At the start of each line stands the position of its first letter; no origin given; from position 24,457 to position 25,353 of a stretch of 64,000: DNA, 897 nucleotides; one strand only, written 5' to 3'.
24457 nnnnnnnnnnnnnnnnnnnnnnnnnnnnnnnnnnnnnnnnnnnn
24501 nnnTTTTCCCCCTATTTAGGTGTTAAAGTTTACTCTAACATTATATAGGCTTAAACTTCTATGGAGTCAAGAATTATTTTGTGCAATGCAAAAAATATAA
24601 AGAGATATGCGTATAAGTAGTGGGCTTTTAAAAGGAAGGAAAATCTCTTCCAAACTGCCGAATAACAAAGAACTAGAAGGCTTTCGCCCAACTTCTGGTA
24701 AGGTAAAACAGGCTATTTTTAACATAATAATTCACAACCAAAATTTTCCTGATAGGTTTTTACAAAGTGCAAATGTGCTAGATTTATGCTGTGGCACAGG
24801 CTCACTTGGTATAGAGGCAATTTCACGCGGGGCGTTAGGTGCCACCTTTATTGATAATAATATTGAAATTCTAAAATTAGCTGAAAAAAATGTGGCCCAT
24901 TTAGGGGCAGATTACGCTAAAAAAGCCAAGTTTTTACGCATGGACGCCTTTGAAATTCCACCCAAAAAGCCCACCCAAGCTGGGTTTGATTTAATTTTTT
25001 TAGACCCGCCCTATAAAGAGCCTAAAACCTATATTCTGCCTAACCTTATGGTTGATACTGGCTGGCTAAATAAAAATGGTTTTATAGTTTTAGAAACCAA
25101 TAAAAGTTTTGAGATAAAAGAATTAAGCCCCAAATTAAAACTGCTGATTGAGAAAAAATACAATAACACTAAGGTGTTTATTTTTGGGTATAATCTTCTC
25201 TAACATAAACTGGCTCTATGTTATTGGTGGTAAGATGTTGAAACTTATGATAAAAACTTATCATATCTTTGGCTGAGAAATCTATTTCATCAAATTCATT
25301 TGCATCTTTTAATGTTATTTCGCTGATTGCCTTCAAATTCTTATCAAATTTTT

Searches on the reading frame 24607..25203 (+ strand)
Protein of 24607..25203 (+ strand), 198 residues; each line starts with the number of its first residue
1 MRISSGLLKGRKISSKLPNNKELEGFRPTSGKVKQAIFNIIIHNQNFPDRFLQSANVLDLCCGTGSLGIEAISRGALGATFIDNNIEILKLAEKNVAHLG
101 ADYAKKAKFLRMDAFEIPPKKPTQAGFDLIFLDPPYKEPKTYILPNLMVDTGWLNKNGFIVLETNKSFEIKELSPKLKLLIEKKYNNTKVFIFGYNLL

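Call 97: search_protein_families(library=pfam, proteins=[window:24607-25203:+], max_evalue=0.001)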
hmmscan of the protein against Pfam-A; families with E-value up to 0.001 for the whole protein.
window:24607-25203:+ (198 aa): 4 families
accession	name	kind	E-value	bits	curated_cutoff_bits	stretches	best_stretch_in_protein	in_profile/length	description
PF03602.21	Cons_hypoth95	-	3.7e-43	147.7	24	1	1-193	1-181/182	Conserved hypothetical protein 95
PF05175.20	MTS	-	5.4e-09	36.3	23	1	47-177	27-150/170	Methyltransferase small domain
PF13847.12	Methyltransf_31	-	1.4e-08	35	27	1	55-133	5-81/145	Methyltransferase domain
PF13649.12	Methyltransf_25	-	3e-07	31.5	27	1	57-132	1-70/97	Methyltransferase domain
